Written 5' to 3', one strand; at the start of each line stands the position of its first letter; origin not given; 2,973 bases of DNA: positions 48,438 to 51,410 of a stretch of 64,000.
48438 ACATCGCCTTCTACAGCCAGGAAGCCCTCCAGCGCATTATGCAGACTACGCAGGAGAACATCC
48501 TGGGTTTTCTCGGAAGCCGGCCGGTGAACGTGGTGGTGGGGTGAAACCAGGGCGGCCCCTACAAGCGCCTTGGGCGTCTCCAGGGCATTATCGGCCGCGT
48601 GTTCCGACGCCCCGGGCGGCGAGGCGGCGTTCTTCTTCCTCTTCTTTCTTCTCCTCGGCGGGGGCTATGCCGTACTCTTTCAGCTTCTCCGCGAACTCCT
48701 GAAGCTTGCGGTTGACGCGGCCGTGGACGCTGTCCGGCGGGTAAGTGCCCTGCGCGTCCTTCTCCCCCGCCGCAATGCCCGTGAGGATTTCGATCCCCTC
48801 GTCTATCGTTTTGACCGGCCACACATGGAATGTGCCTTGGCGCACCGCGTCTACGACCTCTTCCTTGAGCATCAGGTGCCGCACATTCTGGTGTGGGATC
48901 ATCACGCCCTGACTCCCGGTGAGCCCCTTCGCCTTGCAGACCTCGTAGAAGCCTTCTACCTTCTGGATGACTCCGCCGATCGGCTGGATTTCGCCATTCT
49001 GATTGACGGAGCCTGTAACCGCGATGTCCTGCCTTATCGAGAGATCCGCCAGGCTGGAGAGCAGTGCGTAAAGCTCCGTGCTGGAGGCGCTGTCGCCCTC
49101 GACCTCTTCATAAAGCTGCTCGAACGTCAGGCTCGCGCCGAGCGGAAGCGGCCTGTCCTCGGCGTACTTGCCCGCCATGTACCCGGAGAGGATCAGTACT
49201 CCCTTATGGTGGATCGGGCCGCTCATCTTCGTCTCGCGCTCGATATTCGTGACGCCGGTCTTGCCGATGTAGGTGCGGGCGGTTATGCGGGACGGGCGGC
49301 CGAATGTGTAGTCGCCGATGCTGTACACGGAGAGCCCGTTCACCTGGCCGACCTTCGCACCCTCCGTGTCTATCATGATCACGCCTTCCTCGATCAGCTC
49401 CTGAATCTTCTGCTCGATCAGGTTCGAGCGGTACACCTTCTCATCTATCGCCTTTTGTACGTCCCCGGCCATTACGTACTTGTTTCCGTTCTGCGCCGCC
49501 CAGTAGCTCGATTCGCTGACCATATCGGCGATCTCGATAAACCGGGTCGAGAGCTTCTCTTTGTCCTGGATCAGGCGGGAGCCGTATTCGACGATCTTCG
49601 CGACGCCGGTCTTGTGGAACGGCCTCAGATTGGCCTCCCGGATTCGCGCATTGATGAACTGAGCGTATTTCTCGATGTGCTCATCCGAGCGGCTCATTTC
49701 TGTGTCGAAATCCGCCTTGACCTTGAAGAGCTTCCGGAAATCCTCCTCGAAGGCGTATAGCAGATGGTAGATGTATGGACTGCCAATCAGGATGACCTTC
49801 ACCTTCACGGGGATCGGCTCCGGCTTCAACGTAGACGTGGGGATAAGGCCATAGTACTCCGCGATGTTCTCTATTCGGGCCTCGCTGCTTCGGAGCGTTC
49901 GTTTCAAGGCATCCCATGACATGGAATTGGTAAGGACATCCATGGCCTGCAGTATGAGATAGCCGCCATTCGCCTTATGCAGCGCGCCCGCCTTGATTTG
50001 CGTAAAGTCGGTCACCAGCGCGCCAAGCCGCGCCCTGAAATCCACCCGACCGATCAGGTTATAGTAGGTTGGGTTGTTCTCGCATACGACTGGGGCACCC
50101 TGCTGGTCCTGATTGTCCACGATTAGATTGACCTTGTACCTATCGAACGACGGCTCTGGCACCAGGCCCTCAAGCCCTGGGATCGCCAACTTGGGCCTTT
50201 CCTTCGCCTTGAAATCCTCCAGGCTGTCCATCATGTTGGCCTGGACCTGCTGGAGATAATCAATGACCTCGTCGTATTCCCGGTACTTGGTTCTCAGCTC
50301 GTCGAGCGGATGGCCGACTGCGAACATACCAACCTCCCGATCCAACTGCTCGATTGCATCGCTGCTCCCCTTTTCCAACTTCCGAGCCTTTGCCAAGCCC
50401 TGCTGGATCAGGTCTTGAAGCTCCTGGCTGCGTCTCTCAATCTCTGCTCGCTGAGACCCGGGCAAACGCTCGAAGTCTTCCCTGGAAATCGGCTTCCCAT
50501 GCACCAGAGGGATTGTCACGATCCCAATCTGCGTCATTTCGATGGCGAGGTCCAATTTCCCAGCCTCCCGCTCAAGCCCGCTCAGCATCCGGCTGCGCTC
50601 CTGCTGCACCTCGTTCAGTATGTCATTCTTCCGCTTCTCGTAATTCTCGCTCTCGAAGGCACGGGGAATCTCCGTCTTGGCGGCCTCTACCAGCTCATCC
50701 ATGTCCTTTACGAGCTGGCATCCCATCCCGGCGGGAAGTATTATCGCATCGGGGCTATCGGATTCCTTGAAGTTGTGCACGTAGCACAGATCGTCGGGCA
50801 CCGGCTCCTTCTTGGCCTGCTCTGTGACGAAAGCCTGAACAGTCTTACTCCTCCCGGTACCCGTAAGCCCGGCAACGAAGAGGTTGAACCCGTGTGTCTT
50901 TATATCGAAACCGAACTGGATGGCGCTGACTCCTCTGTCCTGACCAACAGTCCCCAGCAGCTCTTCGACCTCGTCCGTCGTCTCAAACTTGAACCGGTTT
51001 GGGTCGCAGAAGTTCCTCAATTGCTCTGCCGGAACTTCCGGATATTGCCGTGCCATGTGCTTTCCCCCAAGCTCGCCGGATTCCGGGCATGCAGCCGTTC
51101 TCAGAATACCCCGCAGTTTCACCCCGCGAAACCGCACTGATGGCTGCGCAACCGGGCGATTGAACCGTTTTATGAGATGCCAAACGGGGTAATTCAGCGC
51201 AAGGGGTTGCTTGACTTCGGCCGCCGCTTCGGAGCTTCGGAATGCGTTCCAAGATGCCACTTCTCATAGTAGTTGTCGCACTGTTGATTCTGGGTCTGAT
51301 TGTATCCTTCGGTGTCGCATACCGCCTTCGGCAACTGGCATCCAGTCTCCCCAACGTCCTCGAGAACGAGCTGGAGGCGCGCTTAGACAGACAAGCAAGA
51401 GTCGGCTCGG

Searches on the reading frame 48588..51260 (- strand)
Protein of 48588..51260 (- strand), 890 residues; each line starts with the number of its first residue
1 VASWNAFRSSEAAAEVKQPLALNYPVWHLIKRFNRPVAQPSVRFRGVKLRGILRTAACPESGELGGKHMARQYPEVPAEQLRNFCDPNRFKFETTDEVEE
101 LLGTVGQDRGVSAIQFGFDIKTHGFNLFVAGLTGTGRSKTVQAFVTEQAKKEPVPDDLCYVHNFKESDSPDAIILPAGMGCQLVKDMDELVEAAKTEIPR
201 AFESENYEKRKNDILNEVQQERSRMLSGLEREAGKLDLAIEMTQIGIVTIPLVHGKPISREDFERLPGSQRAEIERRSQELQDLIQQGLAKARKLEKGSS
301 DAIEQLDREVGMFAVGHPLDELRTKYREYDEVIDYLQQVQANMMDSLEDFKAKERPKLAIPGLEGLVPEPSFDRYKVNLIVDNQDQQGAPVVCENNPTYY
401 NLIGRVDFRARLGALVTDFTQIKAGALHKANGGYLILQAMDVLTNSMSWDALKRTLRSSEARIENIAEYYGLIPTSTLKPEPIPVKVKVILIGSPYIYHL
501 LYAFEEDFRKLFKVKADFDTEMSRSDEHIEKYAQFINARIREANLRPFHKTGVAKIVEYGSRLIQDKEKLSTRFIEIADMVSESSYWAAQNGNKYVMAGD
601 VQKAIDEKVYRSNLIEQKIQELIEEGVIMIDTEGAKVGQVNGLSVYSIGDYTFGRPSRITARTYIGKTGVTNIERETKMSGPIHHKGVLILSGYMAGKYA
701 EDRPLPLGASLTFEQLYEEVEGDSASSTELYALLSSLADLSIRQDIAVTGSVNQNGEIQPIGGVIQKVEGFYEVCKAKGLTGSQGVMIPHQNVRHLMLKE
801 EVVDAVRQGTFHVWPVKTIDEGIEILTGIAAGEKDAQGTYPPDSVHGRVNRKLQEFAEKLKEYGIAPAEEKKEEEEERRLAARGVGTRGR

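Call 60: search_protein_families(library=pfam, proteins=[window:48588-51260:-], max_evalue=0.00001)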
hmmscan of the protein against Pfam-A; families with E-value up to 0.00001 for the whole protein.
window:48588-51260:- (890 aa): 4 families
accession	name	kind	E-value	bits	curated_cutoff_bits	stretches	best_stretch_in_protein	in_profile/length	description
PF13654.12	AAA_32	-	1.5e-56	190.5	21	1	387-519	1-133/133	LonB-like, AAA domain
PF20436.4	LonB_AAA-LID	-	4.2e-24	84.8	22.4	1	547-611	1-65/65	Archaeal LonB, AAA+ ATPase LID domain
PF20437.3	LonC_helical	-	6.7e-14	52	24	1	157-190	1-34/34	Lon-like LonC helical domain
PF05362.19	Lon_C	-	1.7e-09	37.9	21.1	1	721-824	108-200/205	Lon protease (S16) C-terminal proteolytic domain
